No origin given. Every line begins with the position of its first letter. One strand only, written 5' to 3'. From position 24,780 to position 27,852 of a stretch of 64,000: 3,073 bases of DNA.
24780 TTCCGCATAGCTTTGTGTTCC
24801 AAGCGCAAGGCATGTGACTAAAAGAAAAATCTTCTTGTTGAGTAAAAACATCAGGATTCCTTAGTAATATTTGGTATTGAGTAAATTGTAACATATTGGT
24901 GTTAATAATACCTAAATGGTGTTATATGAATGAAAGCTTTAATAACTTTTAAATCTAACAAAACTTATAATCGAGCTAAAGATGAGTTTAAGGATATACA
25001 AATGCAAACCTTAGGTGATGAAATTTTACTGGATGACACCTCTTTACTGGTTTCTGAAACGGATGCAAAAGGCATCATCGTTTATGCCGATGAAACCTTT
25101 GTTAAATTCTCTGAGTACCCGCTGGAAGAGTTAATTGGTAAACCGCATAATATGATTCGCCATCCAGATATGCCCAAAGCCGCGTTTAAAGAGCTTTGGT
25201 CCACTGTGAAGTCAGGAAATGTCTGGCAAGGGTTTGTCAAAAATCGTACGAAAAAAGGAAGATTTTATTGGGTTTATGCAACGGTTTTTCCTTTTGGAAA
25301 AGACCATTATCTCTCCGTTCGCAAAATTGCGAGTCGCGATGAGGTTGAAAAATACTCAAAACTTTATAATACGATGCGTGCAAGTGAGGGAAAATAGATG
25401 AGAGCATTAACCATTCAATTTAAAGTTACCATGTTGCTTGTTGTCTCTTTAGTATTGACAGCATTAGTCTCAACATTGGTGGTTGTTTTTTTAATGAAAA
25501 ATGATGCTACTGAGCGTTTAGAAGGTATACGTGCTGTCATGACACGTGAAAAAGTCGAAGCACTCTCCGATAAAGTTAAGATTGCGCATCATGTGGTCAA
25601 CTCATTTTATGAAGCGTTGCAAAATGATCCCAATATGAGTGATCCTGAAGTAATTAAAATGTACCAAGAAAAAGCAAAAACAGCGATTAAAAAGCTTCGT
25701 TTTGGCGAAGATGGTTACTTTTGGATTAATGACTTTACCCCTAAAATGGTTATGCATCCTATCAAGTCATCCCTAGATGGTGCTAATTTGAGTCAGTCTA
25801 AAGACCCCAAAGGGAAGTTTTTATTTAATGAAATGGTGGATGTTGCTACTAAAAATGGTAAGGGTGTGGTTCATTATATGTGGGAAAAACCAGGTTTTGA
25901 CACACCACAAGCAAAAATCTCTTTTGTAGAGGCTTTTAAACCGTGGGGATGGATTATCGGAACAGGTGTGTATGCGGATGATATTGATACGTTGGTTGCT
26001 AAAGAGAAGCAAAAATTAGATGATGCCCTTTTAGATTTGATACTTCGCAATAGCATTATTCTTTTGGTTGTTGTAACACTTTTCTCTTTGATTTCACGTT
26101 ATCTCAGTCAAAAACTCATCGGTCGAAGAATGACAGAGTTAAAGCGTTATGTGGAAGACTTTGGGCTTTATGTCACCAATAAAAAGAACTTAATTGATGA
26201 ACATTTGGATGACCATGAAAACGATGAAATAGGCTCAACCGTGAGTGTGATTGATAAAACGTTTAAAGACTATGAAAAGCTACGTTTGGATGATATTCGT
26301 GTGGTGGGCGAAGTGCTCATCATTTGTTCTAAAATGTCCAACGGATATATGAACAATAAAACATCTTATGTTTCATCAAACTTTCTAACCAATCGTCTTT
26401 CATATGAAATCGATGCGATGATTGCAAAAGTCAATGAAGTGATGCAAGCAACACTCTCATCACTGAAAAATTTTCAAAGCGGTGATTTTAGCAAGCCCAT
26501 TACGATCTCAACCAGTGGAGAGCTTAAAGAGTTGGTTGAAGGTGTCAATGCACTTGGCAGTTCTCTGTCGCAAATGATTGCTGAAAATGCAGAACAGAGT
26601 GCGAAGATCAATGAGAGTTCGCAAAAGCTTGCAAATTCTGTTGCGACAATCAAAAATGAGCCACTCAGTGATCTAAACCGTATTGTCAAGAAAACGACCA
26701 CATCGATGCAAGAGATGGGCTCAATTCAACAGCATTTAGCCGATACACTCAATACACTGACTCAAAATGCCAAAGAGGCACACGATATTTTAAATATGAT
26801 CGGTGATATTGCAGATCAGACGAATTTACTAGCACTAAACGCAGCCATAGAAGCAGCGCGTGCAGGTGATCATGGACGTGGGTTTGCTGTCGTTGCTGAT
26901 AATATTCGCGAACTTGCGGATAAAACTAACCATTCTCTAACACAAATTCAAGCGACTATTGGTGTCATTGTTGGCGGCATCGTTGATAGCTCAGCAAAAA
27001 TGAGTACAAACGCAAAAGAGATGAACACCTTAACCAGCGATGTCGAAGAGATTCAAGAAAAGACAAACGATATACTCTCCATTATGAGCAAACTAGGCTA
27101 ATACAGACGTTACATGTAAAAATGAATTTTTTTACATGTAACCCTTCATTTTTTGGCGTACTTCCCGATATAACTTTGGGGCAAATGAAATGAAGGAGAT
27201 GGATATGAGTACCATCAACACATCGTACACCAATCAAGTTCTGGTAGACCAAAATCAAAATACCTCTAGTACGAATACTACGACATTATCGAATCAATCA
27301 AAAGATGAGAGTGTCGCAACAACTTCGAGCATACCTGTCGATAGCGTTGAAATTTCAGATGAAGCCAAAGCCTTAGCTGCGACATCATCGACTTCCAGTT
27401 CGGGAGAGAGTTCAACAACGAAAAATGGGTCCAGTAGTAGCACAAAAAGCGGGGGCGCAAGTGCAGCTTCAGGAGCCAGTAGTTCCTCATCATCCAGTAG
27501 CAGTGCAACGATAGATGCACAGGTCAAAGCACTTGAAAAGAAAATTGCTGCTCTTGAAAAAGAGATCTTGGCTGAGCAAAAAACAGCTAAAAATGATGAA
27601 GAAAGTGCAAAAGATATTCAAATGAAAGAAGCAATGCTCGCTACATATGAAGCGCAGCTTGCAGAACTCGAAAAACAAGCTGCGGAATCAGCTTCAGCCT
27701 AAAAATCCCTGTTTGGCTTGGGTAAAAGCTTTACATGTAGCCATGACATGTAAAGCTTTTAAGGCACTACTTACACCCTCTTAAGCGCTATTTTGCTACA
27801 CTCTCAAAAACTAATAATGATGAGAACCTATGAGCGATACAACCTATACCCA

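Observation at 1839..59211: Strongly over-represented palindrome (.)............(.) in intergenic gaps and inside genes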

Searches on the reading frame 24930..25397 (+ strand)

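Call 29: search_protein_families(library=pfam, proteins=[window:24930-25397:+], max_evalue=0.001)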
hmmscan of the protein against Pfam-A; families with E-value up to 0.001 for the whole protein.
window:24930-25397:+ (155 aa): 3 families
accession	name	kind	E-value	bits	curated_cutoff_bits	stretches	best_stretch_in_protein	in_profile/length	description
PF08447.18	PAS_3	-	7.4e-14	52.2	25.6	1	50-126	1-78/89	PAS fold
PF00989.32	PAS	-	1e-08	35.6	22.6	1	41-124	14-98/113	PAS fold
PF13426.13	PAS_9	-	5.1e-06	27.1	27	1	40-128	5-92/103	PAS domain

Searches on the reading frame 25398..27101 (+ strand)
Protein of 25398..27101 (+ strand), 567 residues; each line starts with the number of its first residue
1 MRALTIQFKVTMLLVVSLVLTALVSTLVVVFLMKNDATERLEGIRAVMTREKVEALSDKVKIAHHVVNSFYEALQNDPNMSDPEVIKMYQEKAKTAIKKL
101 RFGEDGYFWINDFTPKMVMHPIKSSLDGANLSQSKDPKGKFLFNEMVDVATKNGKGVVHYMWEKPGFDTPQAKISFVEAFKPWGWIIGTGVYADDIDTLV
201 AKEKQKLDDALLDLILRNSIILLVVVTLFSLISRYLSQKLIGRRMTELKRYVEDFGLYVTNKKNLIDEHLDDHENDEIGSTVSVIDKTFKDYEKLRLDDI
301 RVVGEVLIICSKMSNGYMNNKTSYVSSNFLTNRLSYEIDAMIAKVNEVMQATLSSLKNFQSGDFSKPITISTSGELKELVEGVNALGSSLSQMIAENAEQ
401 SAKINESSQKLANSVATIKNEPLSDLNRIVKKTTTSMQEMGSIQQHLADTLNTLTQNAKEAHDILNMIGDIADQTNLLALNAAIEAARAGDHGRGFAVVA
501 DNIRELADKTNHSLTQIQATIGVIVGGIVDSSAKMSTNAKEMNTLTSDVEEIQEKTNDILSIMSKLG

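Call 9: search_protein_families(library=ncbifam, proteins=[window:25398-27101:+], max_evalue=0.00001)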
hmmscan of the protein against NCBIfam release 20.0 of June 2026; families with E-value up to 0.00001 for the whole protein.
window:25398-27101:+ (567 aa): 8 families
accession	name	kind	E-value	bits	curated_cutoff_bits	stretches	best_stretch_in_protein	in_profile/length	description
NF058645.1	MCPCtpMPsAe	equivalog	1.4e-55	189.1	900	2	4-391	1-379/558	methyl-accepting chemotaxis protein CtpM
NF050802.1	AspChtxCcaA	equivalog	7.6e-34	117.1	1300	1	214-557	330-668/700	aspartate chemotaxis receptor CcaA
NF052443.1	SensHisKinMctS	equivalog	9.7e-32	109.9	700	1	6-246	3-232/457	two-component system sensor histidine kinase MctS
NF007309.0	PRK09793.1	equivalog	1.2e-21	77.3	903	1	337-561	244-457/533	methyl-accepting chemotaxis protein IV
NF011622.0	PRK15048.1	equivalog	1.7e-21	77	900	1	400-557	296-455/553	methyl-accepting chemotaxis protein II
NF041847.1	transduc_aer2_vibrio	equivalog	1.8e-21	76.1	1200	1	425-557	562-694/804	aerotaxis transducer Aer2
NF011615.0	PRK15041.1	equivalog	2.2e-19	69.5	947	1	398-559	296-459/554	methyl-accepting chemotaxis protein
NF047851.1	MCPCitTducer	equivalog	1.5e-18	67.2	900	1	394-558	291-457/553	methyl-accepting chemotaxis citrate transducer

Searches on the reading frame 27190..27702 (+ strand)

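Call 9: search_protein_families(library=ncbifam, proteins=[window:27190-27702:+], max_evalue=0.00001)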
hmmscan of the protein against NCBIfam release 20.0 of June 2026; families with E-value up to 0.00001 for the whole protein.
window:27190-27702:+ (170 aa): 0 families

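Call 29: search_protein_families(library=pfam, proteins=[window:27190-27702:+], max_evalue=0.001)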
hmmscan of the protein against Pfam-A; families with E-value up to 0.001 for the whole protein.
window:27190-27702:+ (170 aa): 1 family
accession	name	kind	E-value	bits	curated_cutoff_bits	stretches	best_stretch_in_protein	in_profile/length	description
PF14282.11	FlxA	-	8.3e-05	23.1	26.3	1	95-168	2-76/101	FlxA-like protein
